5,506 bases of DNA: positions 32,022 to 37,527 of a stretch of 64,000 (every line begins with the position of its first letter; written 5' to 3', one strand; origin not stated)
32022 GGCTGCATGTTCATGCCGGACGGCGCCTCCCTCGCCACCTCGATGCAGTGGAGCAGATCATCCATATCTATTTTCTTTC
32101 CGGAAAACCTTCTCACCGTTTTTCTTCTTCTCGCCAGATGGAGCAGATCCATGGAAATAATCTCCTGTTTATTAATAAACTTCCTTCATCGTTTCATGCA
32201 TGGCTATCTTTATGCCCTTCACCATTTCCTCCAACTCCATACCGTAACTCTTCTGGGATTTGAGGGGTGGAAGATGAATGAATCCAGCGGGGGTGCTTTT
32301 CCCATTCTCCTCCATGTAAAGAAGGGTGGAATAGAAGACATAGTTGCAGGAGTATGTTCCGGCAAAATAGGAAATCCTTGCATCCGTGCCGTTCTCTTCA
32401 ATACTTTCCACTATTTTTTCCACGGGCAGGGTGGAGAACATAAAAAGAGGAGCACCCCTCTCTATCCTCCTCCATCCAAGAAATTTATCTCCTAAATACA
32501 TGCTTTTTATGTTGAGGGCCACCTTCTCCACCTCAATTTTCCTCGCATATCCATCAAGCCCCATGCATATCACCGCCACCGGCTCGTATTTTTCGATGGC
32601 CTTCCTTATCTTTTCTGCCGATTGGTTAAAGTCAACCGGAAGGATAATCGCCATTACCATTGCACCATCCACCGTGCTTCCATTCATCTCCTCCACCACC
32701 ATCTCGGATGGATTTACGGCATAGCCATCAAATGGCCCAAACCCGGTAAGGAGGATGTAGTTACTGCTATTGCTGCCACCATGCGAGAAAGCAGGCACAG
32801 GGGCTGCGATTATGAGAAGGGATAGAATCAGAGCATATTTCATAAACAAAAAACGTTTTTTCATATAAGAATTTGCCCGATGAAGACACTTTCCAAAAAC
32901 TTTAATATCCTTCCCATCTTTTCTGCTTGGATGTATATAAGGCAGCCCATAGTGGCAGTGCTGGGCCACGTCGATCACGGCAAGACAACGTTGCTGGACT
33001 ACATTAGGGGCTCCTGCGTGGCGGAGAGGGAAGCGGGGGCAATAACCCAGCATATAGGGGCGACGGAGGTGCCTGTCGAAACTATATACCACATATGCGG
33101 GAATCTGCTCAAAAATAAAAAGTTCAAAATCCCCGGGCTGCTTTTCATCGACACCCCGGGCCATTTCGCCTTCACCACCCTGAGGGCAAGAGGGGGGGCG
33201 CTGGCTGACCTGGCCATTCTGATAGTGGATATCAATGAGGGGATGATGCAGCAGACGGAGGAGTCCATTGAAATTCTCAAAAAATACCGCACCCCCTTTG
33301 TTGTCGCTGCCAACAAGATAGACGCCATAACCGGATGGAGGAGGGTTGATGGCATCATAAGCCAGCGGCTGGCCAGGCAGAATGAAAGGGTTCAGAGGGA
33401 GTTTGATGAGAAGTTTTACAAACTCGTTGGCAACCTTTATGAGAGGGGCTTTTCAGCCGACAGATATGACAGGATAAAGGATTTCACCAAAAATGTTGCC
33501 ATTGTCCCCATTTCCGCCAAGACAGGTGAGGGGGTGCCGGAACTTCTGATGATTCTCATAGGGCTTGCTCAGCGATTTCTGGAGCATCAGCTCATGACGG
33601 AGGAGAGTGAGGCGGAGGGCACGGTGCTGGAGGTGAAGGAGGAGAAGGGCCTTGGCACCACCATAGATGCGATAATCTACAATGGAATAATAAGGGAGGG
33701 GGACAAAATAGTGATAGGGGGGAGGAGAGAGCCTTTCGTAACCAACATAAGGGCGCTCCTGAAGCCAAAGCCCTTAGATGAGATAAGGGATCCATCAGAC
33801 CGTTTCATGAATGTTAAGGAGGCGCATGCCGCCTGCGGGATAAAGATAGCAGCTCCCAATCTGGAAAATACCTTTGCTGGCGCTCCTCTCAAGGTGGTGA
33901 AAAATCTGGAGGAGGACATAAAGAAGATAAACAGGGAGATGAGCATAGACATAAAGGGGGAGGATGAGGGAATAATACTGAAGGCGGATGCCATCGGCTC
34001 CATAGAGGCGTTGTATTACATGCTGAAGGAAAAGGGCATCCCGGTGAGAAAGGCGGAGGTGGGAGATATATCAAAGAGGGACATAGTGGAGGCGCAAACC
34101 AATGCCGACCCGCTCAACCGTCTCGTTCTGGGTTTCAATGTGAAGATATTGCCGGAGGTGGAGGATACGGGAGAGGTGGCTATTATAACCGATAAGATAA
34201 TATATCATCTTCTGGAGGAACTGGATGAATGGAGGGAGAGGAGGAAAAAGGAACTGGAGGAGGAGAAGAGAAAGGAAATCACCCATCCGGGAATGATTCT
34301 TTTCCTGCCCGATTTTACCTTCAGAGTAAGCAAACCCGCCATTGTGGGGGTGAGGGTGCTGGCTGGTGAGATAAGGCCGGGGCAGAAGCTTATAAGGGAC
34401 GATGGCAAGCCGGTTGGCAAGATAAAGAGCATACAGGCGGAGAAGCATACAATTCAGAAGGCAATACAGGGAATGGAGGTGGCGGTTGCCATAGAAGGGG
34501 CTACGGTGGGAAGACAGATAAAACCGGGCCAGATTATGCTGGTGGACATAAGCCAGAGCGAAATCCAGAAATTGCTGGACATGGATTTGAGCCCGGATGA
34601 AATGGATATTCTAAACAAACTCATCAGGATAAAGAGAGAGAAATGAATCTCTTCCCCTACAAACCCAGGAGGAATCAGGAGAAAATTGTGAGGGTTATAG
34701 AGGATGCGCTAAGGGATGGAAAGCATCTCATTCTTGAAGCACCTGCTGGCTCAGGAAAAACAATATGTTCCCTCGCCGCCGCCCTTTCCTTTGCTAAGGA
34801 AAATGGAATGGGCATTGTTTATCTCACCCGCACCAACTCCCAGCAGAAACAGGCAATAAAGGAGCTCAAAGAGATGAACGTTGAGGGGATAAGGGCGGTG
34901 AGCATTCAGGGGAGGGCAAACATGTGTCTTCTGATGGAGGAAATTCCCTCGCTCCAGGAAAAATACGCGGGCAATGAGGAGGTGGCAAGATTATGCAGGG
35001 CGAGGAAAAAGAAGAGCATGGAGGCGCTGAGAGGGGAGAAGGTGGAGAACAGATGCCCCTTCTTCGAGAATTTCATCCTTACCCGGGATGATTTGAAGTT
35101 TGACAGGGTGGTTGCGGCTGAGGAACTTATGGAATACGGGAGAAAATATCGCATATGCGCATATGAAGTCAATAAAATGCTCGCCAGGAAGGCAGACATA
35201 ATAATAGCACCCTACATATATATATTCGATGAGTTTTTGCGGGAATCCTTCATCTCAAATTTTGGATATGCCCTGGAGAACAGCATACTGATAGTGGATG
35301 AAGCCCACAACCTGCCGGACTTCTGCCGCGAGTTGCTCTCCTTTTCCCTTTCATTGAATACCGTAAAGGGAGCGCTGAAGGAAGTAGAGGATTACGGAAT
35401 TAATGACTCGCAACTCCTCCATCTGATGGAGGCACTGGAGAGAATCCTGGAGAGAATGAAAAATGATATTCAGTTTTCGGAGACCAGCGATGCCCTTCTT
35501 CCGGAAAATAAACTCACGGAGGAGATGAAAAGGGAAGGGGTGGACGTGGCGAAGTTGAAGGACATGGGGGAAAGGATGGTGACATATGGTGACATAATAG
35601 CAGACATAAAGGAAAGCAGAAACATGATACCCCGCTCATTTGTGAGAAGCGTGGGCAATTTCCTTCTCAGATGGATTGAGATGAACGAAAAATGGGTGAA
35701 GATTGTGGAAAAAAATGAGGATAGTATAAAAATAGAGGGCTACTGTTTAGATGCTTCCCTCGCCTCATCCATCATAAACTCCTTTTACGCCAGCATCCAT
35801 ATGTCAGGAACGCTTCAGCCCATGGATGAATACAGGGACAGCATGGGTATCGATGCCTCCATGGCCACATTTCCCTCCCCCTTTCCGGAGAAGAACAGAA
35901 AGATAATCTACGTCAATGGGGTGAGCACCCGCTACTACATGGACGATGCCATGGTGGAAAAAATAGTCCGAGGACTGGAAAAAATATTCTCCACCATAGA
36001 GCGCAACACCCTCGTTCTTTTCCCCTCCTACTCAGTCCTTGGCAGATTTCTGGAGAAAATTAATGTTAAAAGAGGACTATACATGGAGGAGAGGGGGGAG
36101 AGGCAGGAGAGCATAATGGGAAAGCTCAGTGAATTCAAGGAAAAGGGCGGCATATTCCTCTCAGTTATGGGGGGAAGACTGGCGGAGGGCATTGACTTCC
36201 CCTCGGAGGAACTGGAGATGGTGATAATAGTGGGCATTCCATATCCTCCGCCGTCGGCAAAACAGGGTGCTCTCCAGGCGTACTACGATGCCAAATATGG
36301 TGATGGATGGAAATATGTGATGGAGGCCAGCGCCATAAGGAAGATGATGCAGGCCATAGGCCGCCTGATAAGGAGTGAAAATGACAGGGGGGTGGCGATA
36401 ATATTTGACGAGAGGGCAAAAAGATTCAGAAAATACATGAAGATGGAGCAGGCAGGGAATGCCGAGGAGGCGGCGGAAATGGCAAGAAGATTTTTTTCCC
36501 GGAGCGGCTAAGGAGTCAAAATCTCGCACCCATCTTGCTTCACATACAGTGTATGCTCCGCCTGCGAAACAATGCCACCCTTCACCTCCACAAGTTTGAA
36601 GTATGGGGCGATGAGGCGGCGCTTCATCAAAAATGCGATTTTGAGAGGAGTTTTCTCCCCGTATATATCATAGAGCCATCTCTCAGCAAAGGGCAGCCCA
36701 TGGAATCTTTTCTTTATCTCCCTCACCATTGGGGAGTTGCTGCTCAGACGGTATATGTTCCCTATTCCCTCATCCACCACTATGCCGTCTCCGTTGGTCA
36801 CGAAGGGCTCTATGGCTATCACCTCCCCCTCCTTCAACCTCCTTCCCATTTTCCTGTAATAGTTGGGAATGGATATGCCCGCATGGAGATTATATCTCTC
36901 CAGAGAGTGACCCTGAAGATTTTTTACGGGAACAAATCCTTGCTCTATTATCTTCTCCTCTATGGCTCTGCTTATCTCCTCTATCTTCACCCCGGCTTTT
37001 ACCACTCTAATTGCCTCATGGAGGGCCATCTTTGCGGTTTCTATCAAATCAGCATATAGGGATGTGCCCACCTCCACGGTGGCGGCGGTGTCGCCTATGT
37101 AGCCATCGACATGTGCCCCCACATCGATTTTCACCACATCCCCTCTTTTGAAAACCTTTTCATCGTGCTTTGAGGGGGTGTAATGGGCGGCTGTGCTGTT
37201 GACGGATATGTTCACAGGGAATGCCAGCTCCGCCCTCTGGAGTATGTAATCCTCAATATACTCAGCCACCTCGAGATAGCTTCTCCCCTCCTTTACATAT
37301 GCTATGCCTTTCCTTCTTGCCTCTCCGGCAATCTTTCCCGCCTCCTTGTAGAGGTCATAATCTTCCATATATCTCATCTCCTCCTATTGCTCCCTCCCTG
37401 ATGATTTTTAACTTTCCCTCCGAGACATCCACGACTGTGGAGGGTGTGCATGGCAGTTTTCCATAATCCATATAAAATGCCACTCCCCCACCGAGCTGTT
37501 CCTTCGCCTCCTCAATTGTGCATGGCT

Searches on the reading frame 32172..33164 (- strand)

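Call 33: search_protein_families(library=pfam, proteins=[window:32172-33164:-], max_evalue=0.00001)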
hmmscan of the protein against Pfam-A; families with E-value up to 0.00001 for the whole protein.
window:32172-33164:- (330 aa): 1 family
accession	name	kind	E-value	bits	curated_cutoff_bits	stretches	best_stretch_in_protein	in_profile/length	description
PF01470.22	Peptidase_C15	-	1.1e-42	146.8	22.7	1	137-325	3-201/204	Pyroglutamyl peptidase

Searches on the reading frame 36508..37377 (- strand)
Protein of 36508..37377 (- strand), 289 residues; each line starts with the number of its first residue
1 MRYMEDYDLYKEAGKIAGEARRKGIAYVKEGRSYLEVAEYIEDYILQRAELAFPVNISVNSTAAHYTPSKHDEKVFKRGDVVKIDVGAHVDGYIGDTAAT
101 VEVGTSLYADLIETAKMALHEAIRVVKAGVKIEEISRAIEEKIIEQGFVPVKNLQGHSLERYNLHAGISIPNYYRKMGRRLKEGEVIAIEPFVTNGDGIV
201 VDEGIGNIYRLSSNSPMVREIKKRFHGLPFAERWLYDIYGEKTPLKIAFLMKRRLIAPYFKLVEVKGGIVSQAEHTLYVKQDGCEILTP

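Call 33: search_protein_families(library=pfam, proteins=[window:36508-37377:-], max_evalue=0.00001)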
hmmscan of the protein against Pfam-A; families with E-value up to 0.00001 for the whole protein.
window:36508-37377:- (289 aa): 1 family
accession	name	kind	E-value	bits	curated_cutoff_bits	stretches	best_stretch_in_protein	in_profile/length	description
PF00557.29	Peptidase_M24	-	6.5e-36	124.5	23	1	9-199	2-189/208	Metallopeptidase family M24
